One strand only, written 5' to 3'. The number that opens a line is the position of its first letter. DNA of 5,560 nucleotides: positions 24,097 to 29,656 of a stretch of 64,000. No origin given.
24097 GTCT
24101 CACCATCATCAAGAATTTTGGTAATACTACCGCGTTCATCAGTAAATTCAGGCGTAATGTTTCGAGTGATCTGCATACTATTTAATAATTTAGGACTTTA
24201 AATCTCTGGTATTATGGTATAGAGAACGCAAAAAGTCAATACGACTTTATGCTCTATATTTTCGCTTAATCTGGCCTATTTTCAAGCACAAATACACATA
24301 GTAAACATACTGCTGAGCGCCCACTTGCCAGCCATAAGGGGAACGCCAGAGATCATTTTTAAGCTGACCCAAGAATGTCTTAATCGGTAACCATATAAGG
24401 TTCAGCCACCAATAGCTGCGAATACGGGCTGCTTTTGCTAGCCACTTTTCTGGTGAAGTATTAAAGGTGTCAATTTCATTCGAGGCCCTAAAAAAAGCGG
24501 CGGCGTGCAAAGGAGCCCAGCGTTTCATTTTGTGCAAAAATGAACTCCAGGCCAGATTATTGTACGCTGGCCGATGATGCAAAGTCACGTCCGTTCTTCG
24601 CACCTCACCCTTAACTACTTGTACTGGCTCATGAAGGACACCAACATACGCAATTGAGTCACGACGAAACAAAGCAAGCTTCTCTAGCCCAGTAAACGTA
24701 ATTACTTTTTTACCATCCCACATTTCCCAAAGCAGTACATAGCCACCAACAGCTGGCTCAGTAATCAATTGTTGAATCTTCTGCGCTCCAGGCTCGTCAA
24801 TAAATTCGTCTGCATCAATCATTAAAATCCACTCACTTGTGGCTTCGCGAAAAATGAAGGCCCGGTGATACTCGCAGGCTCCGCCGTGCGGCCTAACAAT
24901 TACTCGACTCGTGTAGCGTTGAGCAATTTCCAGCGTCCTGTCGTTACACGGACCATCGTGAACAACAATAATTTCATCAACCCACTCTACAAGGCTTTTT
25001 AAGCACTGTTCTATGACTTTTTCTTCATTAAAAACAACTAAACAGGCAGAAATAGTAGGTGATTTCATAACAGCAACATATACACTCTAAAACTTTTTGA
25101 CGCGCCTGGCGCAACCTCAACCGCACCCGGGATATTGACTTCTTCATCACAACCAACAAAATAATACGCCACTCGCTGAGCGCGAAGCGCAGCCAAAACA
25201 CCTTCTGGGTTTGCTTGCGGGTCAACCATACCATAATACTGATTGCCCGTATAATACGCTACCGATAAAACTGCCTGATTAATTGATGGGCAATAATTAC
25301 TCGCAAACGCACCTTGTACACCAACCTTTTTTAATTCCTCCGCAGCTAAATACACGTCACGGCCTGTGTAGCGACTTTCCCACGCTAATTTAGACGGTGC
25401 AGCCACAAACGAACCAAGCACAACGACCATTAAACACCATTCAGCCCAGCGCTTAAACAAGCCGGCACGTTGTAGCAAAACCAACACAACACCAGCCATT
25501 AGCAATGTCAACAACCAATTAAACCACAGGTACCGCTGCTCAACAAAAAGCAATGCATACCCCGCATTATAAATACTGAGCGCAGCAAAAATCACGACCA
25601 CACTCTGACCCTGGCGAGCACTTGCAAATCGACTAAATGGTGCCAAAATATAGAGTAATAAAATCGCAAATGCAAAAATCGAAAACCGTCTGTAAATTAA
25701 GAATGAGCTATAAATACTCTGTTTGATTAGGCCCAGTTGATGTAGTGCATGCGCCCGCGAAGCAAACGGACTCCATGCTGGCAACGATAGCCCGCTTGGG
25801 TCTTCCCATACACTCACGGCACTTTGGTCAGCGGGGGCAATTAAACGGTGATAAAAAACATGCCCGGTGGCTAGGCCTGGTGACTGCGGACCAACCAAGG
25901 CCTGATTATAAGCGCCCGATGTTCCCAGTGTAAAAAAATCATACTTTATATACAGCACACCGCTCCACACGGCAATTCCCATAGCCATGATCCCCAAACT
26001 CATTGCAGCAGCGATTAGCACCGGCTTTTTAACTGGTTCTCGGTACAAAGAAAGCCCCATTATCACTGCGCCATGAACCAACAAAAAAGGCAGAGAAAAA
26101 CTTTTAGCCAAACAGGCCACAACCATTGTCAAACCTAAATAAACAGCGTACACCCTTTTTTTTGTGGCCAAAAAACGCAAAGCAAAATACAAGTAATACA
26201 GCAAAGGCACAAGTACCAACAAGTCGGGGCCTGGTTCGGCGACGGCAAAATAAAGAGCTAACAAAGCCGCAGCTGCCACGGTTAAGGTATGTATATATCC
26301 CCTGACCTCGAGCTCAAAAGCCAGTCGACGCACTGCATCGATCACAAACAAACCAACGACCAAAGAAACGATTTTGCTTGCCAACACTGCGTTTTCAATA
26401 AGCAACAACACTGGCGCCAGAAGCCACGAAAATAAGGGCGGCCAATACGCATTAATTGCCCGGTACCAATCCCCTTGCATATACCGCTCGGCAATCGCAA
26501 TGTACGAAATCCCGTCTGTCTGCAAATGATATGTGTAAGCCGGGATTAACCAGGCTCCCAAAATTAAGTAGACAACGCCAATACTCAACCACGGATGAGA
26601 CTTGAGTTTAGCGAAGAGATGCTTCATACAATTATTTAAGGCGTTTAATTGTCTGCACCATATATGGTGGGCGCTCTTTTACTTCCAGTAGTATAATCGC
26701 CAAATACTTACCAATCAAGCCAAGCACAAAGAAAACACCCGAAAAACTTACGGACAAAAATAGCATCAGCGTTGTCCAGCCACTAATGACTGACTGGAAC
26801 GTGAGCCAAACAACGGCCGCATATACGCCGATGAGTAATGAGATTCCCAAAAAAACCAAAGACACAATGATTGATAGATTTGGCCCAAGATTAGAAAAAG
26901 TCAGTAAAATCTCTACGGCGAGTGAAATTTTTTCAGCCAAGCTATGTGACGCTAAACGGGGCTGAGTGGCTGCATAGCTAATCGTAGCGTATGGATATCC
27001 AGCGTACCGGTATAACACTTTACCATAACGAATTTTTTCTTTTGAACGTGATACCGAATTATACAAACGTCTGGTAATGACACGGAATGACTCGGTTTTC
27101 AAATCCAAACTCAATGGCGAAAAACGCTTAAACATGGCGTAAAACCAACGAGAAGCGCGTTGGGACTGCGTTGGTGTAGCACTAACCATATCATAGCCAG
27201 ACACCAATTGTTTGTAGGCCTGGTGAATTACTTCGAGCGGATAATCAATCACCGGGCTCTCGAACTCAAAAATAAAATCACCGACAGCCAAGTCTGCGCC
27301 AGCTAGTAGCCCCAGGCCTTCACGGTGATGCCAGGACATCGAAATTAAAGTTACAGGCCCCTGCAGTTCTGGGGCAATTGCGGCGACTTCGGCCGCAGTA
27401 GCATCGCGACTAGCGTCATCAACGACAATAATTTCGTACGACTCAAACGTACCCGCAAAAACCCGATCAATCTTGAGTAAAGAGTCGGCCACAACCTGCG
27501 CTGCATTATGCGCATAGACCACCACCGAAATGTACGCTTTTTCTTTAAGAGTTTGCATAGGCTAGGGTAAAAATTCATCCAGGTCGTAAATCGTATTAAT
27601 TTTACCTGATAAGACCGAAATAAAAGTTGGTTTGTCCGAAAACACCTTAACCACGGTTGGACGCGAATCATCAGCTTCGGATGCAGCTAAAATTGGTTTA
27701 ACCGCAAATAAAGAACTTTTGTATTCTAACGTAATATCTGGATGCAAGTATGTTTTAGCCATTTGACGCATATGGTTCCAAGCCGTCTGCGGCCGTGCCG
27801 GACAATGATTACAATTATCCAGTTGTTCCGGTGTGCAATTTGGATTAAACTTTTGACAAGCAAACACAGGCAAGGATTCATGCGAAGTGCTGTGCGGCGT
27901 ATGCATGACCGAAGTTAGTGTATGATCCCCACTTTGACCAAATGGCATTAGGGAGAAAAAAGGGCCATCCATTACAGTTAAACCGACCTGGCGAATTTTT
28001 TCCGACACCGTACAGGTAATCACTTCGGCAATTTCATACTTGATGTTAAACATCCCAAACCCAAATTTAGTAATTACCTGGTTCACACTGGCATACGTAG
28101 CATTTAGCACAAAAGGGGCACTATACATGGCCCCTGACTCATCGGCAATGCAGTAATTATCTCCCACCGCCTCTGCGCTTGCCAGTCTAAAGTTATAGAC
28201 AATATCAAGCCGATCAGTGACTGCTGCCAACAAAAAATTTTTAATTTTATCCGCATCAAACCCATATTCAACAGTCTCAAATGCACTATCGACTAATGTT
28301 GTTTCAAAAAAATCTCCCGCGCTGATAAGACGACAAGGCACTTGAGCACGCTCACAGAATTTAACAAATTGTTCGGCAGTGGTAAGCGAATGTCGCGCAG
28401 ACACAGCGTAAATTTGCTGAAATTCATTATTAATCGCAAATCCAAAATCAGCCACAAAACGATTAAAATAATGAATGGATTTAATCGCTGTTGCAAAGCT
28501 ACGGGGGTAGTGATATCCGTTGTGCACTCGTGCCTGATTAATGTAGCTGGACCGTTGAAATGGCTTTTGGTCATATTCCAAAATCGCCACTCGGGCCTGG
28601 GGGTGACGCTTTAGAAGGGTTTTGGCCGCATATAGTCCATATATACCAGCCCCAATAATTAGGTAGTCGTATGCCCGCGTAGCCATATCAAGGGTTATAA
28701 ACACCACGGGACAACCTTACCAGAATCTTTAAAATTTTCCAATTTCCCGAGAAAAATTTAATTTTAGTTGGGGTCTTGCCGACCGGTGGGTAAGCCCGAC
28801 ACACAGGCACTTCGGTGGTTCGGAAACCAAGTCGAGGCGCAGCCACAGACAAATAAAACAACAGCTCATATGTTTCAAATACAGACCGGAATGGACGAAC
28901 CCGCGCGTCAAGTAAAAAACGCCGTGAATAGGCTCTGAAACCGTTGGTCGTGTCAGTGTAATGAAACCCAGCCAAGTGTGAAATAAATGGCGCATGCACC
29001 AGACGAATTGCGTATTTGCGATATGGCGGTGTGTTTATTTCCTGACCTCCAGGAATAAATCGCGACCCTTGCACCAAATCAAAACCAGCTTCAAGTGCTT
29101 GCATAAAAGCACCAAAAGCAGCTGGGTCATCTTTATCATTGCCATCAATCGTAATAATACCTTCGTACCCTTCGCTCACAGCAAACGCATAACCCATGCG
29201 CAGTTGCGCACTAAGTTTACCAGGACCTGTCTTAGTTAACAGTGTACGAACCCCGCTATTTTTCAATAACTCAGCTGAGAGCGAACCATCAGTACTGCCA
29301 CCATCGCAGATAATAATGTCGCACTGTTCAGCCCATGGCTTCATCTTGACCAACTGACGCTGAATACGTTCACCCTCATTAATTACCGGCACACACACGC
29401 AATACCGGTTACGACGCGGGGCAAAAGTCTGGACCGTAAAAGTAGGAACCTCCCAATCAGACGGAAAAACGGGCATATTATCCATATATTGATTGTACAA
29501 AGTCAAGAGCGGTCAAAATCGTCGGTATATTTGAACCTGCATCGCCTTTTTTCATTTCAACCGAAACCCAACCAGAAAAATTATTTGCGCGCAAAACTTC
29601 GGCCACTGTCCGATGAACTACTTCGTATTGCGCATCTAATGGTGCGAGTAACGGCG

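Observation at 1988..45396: About 43-kb unidirectional surface-glycan supercluster headed by an ECF sigma/anti-sigma pair and an S-layer-like gene: candidate S-layer O-glycosylation locus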

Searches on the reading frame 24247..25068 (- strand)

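Call 4: search_protein_families(library=pfam, proteins=[window:24247-25068:-], max_evalue=0.01)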
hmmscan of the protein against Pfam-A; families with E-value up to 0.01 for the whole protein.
window:24247-25068:- (273 aa): 3 families
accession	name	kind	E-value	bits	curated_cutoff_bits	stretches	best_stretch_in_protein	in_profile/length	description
PF00535.33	Glycos_transf_2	-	9e-19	68.4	23.3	1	7-111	1-112/168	Glycosyl transferase family 2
PF13704.12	Glyco_tranf_2_4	-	2.9e-08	34.5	27.5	1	14-101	2-97/98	Glycosyl transferase family 2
PF13641.12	Glyco_tranf_2_3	-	0.0067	16.9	27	1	7-105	4-114/230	Glycosyltransferase like family 2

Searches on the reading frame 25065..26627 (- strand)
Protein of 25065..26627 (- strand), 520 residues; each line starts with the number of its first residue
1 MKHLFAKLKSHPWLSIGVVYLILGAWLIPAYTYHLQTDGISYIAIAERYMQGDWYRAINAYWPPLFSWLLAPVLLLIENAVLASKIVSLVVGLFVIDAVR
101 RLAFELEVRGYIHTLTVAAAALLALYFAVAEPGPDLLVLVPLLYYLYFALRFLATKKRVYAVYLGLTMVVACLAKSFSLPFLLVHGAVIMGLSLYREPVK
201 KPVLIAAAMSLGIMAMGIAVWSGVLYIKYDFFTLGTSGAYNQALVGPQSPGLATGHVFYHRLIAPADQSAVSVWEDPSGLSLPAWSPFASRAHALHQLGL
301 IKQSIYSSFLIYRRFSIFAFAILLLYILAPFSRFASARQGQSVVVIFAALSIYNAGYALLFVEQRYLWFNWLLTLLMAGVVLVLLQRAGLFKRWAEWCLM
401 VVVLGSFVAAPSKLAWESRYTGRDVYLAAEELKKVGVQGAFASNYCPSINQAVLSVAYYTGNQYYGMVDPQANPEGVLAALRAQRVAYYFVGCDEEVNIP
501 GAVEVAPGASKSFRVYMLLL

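Call 4: search_protein_families(library=pfam, proteins=[window:25065-26627:-], max_evalue=0.01)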
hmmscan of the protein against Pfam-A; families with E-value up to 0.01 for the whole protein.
window:25065-26627:- (520 aa): 0 families

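Call 10: search_protein_families(library=pfam, proteins=[window:25065-26627:-], max_evalue=0.1)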
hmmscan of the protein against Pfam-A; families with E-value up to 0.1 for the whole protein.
window:25065-26627:- (520 aa): 0 families

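Call 56: search_protein_families(library=ncbifam, proteins=[window:25065-26627:-], max_evalue=0.01)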
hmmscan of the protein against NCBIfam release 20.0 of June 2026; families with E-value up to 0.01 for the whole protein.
window:25065-26627:- (520 aa): 0 families

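Call 100: search_solved_structures(query=window:25065-26627:-, max_evalue=10)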
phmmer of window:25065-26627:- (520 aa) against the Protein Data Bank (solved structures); distinct sequences matched with E-value up to 10: 4.
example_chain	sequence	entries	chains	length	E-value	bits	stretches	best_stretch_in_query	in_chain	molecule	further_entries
3r03_A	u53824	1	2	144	0.31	12.9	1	265-346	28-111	NUDIX hydrolase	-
9j2k_A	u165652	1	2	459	0.33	12.8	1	245-345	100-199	Aminotransferase, class III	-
9j4y_A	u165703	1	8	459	0.33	12.8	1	245-345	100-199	Aminotransferase, class III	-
9yl5_A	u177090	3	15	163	0.58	12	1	165-230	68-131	6,7-dimethyl-8-ribityllumazine synthase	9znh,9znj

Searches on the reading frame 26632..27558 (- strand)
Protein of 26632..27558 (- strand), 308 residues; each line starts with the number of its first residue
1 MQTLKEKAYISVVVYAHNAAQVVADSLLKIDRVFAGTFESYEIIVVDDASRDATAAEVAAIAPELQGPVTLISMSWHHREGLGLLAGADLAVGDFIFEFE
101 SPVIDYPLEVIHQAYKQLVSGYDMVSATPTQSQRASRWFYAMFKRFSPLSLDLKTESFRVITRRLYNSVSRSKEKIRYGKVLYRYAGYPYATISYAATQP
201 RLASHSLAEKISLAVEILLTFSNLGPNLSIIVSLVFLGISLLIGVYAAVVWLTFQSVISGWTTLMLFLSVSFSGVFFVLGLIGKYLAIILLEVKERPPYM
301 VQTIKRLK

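Call 4: search_protein_families(library=pfam, proteins=[window:26632-27558:-], max_evalue=0.01)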
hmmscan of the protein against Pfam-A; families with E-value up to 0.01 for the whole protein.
window:26632-27558:- (308 aa): 1 family
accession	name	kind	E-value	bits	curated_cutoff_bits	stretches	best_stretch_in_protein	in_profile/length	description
PF00535.33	Glycos_transf_2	-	1.6e-11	44.9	23.3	1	11-133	1-119/168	Glycosyl transferase family 2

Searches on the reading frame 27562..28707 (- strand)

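Call 4: search_protein_families(library=pfam, proteins=[window:27562-28707:-], max_evalue=0.01)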
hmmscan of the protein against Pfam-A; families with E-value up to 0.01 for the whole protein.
window:27562-28707:- (381 aa): 3 families
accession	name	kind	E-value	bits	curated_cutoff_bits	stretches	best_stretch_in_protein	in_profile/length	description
PF01266.30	DAO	-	4.4e-10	40.1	27.9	1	14-215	1-213/353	FAD dependent oxidoreductase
PF13450.12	NAD_binding_8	-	2.5e-05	24.9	21.9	1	17-71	1-49/68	NAD(P)-binding Rossmann-like domain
PF13454.12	NAD_binding_9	-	0.0077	16.7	21.8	0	17-52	2-37/155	FAD-NAD(P)-binding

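Call 88: search_protein_families(library=ncbifam, proteins=[window:27562-28707:-], max_evalue=0.00001)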
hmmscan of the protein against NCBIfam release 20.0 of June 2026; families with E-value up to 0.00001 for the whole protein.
window:27562-28707:- (381 aa): 1 family
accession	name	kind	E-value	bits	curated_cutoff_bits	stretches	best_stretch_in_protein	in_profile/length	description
NF008726.1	PRK11728.1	equivalog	3e-07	29.6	299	1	13-73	1-62/389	L-2-hydroxyglutarate oxidase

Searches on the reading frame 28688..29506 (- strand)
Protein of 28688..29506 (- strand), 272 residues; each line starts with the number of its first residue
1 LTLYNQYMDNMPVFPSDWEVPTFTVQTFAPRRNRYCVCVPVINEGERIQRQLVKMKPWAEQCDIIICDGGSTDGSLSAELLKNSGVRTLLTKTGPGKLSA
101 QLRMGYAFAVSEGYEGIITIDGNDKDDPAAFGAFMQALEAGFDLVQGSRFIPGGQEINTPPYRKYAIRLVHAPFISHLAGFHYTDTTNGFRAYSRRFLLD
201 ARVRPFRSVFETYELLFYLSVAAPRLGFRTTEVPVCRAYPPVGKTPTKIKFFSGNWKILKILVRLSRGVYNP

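Call 4: search_protein_families(library=pfam, proteins=[window:28688-29506:-], max_evalue=0.01)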
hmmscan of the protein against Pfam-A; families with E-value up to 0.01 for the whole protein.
window:28688-29506:- (272 aa): 2 families
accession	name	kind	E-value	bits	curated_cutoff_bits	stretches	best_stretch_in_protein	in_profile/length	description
PF00535.33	Glycos_transf_2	-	1e-08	35.8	23.3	1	36-198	1-164/168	Glycosyl transferase family 2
PF04028.18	DUF374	-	0.0017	18.4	26.8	1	71-123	15-65/69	Domain of unknown function (DUF374)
